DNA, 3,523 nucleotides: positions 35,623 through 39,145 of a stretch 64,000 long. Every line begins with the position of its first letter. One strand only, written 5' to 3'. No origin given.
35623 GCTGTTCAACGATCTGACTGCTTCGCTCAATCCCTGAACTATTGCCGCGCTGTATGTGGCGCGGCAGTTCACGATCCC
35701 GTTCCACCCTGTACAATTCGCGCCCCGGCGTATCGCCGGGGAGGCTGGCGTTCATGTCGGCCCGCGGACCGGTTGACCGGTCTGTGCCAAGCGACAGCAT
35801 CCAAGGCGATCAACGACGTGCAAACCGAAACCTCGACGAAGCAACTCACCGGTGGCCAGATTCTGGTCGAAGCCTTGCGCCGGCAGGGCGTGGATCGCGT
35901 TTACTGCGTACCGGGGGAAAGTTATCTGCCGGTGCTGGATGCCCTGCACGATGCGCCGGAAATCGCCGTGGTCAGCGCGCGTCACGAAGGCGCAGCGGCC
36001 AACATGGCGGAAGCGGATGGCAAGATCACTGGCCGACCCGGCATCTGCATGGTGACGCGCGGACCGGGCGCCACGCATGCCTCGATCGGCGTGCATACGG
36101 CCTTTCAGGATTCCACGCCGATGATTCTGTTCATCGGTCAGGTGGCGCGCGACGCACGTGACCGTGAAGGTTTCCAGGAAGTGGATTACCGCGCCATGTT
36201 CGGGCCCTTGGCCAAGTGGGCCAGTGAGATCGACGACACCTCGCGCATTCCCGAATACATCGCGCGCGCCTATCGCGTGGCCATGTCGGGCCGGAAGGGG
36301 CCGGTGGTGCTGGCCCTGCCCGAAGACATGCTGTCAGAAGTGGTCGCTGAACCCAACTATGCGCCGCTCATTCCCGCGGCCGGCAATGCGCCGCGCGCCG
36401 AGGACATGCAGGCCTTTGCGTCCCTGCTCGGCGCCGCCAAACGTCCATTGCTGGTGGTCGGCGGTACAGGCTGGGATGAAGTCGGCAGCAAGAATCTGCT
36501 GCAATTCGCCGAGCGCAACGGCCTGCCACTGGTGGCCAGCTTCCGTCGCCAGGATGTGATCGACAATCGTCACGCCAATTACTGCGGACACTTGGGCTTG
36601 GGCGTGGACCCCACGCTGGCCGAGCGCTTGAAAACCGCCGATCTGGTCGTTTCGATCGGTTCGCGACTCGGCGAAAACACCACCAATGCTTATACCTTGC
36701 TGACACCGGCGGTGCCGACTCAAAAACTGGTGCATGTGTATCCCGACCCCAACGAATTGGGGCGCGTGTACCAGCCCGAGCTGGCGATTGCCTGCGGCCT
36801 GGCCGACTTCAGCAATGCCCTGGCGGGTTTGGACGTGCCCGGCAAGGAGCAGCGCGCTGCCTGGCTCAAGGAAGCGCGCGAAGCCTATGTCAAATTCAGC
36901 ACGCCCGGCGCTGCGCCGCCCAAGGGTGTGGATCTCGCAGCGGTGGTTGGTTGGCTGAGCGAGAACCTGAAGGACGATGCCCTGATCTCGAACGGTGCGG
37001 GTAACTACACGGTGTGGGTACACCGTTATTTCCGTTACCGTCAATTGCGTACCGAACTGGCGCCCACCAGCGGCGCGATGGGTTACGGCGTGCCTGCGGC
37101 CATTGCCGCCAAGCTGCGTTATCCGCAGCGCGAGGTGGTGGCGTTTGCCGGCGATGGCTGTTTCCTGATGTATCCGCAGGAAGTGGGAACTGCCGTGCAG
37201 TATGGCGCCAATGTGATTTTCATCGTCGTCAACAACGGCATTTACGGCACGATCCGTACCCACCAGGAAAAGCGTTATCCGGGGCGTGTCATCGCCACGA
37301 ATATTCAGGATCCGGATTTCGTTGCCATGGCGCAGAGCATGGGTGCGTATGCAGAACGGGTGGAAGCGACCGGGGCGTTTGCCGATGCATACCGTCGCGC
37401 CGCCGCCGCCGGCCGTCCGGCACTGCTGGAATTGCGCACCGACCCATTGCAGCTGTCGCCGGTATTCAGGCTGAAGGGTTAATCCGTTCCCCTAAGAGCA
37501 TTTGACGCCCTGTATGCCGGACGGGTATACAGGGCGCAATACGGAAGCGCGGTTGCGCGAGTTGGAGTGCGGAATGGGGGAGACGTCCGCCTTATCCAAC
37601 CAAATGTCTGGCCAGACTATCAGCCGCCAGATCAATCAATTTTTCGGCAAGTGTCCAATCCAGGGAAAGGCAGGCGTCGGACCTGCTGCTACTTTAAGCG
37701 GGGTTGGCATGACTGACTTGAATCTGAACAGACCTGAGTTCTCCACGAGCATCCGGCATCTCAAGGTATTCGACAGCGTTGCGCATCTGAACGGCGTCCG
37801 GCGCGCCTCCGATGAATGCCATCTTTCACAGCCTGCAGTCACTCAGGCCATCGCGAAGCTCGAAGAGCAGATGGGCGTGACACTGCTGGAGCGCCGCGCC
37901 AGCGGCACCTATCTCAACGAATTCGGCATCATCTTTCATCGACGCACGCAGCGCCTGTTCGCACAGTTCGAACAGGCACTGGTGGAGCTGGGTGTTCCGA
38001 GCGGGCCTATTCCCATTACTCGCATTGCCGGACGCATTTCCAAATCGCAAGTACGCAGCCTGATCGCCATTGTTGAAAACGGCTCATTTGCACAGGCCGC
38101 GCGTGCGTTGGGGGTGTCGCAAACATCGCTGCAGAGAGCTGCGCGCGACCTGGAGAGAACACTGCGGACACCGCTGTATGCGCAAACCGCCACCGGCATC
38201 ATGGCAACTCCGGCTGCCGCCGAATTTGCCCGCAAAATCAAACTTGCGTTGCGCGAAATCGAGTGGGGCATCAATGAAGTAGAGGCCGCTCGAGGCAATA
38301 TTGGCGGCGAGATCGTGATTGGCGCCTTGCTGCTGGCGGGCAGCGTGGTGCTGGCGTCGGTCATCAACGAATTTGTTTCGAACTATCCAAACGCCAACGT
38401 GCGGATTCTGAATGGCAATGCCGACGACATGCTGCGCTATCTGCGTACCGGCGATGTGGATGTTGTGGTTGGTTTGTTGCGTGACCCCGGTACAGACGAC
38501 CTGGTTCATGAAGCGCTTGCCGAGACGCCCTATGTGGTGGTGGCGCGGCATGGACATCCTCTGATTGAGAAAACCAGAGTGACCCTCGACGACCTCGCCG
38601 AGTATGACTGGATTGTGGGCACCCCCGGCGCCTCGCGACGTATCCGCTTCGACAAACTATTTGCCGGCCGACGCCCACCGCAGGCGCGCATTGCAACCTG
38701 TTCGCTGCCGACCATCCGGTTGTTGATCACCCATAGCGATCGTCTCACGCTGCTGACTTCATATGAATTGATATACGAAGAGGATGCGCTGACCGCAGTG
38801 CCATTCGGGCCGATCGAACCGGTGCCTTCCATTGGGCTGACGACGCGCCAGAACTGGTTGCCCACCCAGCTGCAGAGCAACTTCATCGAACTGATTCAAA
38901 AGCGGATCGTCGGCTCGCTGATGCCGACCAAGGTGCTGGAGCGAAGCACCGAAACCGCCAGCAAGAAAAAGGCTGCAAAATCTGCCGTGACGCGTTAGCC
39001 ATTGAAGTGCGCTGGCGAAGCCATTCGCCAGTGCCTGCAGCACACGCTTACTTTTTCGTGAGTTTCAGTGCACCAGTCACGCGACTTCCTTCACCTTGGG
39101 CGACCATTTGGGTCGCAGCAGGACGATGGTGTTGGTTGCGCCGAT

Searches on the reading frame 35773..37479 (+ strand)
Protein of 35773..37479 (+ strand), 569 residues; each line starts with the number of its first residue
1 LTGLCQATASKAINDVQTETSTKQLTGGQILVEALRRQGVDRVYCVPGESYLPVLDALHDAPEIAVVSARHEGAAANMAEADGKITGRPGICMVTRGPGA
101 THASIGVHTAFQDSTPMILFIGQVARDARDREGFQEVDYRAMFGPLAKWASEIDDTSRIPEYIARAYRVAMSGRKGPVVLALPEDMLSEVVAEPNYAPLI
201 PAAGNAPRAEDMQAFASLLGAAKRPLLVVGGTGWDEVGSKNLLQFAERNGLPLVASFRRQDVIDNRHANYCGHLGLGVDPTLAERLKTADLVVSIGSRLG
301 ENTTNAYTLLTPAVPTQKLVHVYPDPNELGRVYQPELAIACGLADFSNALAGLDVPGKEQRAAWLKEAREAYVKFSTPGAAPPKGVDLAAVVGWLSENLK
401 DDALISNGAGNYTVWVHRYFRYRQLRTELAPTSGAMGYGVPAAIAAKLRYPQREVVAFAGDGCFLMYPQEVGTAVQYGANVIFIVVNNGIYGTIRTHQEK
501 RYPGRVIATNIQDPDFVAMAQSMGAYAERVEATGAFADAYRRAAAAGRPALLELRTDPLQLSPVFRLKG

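Call 75: search_protein_families(library=pfam, proteins=[window:35773-37479:+], max_evalue=0.00001)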
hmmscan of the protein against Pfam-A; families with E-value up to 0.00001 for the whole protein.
window:35773-37479:+ (569 aa): 3 families
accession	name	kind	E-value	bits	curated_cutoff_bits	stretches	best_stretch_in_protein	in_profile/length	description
PF02775.26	TPP_enzyme_C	-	9.3e-42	142.8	21.9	1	408-553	1-150/151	Thiamine pyrophosphate enzyme, C-terminal TPP binding domain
PF02776.23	TPP_enzyme_N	-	7.7e-36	122.9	26.8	1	26-142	2-119/119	Thiamine pyrophosphate enzyme, N-terminal TPP binding domain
PF00205.28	TPP_enzyme_M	-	1.3e-28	99.9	30.4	1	213-349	2-136/137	Thiamine pyrophosphate enzyme, central domain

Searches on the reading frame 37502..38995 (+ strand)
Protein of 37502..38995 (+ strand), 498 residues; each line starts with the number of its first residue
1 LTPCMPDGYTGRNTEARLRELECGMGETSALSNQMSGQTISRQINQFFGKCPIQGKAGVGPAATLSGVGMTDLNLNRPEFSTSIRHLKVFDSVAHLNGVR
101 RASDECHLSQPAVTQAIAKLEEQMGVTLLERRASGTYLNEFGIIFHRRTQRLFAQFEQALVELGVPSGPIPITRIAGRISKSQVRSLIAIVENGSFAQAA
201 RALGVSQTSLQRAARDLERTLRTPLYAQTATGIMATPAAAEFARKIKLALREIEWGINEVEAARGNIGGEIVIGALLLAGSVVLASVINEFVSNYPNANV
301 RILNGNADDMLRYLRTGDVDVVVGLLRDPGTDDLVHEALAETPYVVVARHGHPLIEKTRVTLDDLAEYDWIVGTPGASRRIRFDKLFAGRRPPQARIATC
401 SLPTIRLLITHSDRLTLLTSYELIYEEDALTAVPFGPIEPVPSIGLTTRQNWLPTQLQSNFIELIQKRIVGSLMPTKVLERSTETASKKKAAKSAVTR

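Call 75: search_protein_families(library=pfam, proteins=[window:37502-38995:+], max_evalue=0.00001)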
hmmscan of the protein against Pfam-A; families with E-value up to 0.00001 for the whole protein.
window:37502-38995:+ (498 aa): 2 families
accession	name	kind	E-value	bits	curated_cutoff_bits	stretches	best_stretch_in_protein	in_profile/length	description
PF00126.33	HTH_1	-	8.8e-29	99.7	26.6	2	84-142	1-59/60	Bacterial regulatory helix-turn-helix protein, lysR family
PF03466.25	LysR_substrate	-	9.1e-29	100.8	28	1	267-467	4-206/209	LysR substrate binding domain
